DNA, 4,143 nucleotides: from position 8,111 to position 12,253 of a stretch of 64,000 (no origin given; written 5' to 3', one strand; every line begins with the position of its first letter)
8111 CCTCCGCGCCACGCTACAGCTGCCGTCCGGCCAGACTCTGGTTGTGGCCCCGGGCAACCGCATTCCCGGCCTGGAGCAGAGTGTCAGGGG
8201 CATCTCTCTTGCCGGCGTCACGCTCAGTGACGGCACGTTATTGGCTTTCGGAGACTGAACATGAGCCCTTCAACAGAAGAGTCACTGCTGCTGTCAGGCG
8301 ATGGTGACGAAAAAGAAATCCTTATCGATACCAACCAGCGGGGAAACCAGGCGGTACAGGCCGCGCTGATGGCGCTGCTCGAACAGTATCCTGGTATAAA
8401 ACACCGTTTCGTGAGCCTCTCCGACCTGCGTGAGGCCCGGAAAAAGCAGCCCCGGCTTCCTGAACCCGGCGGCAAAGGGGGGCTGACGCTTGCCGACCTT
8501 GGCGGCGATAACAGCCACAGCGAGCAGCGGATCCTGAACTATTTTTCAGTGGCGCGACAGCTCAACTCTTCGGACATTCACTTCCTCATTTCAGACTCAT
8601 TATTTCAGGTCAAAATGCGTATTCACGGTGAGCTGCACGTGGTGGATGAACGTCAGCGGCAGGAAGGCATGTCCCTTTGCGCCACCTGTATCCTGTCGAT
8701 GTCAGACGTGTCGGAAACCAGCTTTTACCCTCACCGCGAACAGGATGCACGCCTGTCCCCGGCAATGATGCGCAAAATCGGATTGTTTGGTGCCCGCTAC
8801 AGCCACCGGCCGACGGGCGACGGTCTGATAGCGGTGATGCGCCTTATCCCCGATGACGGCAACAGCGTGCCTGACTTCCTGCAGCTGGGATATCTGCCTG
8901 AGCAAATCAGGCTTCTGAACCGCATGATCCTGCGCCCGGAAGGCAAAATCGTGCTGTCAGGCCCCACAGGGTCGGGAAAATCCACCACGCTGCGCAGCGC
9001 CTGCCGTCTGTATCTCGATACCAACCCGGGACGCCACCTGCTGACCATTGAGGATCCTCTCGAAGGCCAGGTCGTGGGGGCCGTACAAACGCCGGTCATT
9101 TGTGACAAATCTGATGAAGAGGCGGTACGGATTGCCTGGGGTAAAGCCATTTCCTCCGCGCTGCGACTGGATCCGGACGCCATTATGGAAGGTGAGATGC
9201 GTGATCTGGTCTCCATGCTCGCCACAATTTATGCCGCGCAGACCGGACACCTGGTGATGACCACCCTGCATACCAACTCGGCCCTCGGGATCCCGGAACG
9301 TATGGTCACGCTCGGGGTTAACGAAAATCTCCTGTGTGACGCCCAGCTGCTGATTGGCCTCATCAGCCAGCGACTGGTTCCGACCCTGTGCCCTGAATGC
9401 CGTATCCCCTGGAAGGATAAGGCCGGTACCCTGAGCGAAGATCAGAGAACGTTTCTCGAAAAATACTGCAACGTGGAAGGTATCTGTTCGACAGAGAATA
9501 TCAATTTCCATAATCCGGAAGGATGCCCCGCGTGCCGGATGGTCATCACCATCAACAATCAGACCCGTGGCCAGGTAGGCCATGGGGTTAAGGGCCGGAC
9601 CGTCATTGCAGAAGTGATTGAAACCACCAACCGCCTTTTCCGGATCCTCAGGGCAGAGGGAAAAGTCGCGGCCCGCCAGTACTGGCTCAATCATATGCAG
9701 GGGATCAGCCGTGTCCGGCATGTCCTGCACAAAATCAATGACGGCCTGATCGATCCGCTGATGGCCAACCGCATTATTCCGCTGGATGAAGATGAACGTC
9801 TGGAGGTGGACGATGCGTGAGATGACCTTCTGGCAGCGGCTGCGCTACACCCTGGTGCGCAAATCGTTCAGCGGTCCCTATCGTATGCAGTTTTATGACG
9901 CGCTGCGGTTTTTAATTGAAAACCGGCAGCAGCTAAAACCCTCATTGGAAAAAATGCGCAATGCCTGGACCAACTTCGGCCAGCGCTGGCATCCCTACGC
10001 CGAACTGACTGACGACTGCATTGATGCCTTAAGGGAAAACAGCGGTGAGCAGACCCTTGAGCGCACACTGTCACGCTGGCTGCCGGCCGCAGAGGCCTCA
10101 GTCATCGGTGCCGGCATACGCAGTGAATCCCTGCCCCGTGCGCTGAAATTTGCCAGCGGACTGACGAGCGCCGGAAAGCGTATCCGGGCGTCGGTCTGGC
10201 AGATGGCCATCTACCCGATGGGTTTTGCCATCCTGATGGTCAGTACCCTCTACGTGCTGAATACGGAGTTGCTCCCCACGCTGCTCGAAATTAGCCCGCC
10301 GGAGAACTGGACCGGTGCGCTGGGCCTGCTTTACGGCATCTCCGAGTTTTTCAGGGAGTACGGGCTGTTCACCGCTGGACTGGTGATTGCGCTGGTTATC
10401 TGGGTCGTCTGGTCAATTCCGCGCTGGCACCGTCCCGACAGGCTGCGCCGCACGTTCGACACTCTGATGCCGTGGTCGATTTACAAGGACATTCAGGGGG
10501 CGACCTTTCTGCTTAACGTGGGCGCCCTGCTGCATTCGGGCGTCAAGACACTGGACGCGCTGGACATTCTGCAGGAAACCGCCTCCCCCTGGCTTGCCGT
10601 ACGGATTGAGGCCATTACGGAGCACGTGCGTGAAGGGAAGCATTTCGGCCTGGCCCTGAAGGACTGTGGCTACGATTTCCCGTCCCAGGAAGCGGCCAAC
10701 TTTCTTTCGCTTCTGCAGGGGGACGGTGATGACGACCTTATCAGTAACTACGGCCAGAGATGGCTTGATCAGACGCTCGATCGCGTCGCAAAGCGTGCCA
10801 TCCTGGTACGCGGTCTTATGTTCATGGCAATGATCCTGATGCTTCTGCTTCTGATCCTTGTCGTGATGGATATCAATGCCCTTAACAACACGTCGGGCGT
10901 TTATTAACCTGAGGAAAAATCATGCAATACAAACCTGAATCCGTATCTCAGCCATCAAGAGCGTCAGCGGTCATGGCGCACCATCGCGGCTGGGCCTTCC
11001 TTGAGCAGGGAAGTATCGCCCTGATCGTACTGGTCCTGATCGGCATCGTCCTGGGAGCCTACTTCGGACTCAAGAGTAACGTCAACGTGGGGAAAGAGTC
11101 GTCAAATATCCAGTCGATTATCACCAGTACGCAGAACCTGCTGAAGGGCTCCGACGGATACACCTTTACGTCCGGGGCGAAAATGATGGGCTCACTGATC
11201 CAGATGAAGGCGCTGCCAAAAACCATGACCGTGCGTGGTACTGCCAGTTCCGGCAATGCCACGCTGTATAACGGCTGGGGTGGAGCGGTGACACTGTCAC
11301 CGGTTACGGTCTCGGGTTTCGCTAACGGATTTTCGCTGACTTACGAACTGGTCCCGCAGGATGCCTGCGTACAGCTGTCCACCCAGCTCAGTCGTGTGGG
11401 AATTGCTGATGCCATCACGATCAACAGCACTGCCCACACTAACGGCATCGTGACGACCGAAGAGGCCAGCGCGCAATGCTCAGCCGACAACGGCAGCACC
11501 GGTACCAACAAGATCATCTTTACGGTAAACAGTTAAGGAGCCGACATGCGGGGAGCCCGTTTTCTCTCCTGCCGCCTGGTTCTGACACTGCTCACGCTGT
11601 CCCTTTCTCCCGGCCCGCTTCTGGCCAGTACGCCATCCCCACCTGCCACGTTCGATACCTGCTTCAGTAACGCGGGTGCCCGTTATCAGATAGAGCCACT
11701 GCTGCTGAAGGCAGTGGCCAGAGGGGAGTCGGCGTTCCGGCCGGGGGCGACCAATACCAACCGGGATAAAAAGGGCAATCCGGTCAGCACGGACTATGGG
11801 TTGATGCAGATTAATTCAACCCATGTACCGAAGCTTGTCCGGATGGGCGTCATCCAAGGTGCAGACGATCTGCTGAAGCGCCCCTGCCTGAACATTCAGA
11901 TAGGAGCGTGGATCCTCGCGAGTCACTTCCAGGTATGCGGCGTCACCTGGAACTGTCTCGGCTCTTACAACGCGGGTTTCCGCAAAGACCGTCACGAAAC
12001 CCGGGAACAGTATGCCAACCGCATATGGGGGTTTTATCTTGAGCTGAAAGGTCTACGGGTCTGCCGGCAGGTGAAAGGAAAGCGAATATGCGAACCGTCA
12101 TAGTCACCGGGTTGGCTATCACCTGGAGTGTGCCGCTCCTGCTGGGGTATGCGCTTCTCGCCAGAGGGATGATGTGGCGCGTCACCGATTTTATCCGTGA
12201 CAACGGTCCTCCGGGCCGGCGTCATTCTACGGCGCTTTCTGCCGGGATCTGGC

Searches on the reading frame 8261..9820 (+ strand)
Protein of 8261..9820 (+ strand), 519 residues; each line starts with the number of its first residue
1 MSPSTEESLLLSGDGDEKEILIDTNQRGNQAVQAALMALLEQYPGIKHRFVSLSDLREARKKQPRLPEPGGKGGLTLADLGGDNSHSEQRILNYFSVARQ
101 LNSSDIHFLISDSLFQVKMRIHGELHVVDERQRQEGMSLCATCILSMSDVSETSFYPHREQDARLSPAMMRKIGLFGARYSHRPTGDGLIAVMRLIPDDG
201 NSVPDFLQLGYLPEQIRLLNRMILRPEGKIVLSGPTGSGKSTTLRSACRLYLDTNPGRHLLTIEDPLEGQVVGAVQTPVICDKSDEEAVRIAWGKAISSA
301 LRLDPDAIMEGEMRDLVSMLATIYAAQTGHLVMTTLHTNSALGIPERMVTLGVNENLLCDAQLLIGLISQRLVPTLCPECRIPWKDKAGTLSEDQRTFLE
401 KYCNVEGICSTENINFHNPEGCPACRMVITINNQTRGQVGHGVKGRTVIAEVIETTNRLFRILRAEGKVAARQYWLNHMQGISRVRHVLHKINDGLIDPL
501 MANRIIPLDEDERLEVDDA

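Call 7: search_protein_families(library=pfam, proteins=[window:8261-9820:+], max_evalue=0.01)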
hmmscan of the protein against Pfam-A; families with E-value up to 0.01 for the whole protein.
window:8261-9820:+ (519 aa): 5 families
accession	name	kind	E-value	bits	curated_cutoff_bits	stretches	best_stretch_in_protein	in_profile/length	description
PF00437.27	T2SSE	-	2.3e-65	221.1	24.9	1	89-474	10-342/370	Type II/IV secretion system protein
PF13191.12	AAA_16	-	0.00077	20.4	32.6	1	225-332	21-135/167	AAA ATPase domain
PF25199.1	nSTAND_NTPase5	-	0.00087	19.6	34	1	230-268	44-81/145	Novel STAND NTPase 5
PF00005.33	ABC_tran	-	0.0078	17.2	25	0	224-253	8-37/137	ABC transporter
PF13555.12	AAA_29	-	0.0092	16.2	27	0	224-244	19-39/61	P-loop containing region of AAA domain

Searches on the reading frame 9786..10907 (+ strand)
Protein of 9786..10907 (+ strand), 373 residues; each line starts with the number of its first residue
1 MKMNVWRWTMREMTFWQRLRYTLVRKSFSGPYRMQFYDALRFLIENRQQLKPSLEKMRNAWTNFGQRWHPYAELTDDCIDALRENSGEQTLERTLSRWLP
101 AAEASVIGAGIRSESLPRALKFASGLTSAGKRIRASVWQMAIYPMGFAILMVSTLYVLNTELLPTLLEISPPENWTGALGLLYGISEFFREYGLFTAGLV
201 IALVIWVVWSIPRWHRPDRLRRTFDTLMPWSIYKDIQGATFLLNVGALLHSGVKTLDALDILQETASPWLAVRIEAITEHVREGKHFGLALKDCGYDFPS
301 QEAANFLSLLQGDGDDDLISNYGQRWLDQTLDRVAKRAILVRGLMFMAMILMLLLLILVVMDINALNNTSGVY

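Call 7: search_protein_families(library=pfam, proteins=[window:9786-10907:+], max_evalue=0.01)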
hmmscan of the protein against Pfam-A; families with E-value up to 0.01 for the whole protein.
window:9786-10907:+ (373 aa): 1 family
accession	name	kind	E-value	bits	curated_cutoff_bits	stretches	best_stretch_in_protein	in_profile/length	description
PF00482.28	T2SSF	-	5.4e-20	72.1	25.2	2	241-361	1-123/125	Type II secretion system (T2SS), protein F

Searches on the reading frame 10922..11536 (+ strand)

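Call 7: search_protein_families(library=pfam, proteins=[window:10922-11536:+], max_evalue=0.01)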
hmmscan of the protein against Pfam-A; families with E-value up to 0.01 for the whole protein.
window:10922-11536:+ (204 aa): 1 family
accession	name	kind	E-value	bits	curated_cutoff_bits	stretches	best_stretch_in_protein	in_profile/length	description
PF08805.16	PilS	-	5.3e-36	124.1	22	1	58-203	6-138/138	PilS N terminal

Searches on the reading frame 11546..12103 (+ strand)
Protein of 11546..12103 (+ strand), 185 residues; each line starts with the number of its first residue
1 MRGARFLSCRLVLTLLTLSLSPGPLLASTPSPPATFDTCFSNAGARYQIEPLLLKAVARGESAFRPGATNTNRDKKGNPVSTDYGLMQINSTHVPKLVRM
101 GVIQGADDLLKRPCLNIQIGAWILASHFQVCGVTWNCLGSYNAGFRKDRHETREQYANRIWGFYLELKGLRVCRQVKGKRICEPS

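Call 7: search_protein_families(library=pfam, proteins=[window:11546-12103:+], max_evalue=0.01)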
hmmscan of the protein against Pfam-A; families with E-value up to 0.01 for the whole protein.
window:11546-12103:+ (185 aa): 2 families
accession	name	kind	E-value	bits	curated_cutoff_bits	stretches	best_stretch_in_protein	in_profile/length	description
PF01464.25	SLT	-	2.1e-24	85.8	21.3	1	39-161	2-114/117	Transglycosylase SLT domain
PF18896.5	SLT_3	-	0.00052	20.9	27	1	54-97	17-57/89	Lysozyme like domain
